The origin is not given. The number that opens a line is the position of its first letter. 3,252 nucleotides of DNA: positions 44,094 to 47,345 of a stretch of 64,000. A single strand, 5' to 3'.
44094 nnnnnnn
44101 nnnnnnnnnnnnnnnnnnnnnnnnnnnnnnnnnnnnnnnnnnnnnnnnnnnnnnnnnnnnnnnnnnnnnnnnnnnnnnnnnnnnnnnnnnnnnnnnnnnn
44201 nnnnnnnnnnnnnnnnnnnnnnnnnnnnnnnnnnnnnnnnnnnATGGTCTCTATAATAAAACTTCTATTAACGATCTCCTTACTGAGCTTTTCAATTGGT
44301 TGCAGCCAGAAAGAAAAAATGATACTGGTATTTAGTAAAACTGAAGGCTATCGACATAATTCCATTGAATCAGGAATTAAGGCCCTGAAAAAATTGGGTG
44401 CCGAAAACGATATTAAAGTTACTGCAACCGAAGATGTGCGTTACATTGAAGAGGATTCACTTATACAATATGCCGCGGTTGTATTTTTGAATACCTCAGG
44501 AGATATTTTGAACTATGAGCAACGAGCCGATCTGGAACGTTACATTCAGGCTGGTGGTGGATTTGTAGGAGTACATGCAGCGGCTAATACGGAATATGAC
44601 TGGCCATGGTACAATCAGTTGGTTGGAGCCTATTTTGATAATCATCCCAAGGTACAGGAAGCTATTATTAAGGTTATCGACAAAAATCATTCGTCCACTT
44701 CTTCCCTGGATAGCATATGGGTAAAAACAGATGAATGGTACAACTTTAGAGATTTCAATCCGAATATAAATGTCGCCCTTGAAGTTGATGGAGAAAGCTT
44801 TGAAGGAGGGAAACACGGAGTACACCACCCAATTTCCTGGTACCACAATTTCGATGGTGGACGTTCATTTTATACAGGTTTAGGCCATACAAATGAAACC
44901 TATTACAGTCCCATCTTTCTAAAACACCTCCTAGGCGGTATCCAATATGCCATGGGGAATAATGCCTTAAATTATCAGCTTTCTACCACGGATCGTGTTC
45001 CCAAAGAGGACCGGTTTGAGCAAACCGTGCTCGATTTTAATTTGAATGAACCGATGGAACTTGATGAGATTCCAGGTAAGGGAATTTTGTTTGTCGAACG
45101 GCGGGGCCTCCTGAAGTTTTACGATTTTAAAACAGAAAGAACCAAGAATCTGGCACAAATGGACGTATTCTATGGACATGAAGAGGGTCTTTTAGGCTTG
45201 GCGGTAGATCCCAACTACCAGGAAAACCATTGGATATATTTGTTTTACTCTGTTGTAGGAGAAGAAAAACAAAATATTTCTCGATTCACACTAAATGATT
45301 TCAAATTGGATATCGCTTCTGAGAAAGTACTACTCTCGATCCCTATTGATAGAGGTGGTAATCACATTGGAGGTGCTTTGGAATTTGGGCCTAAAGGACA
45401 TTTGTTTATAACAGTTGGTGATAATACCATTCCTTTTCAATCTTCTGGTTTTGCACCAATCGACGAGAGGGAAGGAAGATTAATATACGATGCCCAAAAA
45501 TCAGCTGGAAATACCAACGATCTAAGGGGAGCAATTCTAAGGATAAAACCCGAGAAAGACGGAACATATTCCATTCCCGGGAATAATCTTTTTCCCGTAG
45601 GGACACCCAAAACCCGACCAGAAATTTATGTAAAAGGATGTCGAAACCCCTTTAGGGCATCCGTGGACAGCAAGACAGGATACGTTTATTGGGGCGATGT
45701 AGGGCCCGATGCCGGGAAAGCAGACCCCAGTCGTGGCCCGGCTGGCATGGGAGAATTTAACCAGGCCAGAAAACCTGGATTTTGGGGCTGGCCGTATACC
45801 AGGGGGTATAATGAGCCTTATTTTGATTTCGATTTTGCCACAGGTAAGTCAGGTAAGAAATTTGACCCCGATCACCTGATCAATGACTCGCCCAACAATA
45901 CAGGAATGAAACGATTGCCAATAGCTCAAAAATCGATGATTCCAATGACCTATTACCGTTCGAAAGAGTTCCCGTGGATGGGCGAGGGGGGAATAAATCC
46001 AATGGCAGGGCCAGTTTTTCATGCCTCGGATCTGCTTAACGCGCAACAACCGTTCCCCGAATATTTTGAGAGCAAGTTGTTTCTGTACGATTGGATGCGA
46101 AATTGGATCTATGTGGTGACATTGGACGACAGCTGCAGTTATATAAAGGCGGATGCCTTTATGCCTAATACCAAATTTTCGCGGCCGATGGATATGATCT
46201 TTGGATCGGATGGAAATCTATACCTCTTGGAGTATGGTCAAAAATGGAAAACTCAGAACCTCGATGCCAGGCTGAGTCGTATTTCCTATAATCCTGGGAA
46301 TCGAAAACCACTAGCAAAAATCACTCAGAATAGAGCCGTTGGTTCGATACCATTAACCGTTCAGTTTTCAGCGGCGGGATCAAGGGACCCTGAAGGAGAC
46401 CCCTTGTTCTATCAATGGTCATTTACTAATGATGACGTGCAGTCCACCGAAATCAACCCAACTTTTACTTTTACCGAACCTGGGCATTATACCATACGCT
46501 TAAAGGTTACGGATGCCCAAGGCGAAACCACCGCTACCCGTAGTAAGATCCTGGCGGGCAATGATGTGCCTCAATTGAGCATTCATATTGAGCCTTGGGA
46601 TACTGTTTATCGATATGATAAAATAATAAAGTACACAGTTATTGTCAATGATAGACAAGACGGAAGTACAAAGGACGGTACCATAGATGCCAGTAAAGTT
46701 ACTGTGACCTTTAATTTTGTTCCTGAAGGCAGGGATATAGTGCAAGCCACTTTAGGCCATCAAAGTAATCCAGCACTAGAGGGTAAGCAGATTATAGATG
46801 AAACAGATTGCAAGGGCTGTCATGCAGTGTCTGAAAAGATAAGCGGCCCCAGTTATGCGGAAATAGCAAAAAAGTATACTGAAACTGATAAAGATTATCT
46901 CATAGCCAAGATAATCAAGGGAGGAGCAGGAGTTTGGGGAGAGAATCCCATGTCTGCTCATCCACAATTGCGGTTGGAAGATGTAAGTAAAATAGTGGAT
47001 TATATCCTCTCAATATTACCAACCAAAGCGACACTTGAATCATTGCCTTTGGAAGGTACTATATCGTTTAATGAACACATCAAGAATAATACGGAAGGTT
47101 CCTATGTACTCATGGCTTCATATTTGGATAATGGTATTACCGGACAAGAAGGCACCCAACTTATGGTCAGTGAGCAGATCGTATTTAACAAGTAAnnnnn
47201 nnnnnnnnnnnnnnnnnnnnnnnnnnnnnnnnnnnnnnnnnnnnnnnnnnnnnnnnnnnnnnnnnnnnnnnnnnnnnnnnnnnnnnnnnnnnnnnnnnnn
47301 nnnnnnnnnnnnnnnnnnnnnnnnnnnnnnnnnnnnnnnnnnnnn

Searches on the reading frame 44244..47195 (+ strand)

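Call 74: search_protein_families(library=pfam, proteins=[window:44244-47195:+], max_evalue=0.00001)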
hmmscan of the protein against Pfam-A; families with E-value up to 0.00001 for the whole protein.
window:44244-47195:+ (983 aa): 5 families
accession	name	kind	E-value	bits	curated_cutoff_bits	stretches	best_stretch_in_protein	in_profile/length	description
PF06283.17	ThuA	-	4.6e-72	243.1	33.4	1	27-236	2-209/209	Trehalose utilisation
PF07995.17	GSDH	-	2e-32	113.2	25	1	267-523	1-225/332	Glucose / Sorbosone dehydrogenase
PF18911.6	PKD_4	-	3.6e-15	56.2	27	1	686-766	1-79/85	PKD domain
PF00801.26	PKD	-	2.9e-11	43.6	23.5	1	696-765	7-75/80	PKD domain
PF00034.26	Cytochrom_C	-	2.2e-09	38.9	21.3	1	846-923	3-88/90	Cytochrome c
